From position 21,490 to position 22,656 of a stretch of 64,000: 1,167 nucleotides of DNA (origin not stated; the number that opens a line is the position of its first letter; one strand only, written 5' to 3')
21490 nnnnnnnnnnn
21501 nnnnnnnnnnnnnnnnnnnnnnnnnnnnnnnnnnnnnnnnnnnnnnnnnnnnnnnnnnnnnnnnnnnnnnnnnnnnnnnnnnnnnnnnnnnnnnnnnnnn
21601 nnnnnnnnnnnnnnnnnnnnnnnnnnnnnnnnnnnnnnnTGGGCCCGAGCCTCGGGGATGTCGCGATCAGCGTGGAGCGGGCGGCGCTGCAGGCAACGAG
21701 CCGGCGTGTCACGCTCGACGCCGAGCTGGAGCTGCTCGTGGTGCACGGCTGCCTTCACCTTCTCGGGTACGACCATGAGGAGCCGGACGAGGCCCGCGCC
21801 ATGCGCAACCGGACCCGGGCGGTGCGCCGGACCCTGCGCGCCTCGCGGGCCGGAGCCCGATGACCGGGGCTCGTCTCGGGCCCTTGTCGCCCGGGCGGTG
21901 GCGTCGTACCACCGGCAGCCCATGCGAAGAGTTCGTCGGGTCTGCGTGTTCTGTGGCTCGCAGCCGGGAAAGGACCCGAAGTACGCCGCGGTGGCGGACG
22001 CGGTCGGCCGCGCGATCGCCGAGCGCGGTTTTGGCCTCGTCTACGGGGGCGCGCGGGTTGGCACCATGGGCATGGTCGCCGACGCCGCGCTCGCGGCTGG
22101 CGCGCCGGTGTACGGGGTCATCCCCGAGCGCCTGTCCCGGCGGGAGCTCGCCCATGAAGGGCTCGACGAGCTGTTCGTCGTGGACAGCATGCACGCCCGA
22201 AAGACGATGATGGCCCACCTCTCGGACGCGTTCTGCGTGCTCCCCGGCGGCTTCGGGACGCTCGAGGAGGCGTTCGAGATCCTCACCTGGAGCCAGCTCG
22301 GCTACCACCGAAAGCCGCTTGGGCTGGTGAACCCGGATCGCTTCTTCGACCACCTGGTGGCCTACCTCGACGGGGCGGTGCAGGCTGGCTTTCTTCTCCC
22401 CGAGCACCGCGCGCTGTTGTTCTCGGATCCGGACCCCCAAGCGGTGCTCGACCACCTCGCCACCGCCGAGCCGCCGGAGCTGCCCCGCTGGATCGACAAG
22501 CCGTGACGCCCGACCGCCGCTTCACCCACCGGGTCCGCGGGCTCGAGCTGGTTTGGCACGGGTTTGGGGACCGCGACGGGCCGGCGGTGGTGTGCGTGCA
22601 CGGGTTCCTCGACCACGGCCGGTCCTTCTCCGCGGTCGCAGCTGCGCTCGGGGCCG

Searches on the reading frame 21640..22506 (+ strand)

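Call 50: search_protein_families(library=pfam, proteins=[window:21640-22506:+], max_evalue=0.001)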
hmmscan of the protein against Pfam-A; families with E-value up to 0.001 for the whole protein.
window:21640-22506:+ (288 aa): 2 families
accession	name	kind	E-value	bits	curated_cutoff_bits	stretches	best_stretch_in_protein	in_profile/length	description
PF03641.19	Lysine_decarbox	-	3.6e-42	144.1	27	1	143-272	1-130/131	Possible lysine decarboxylase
PF18306.6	LDcluster4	-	3e-13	50.1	26.3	1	106-211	8-110/151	SLOG cluster4 family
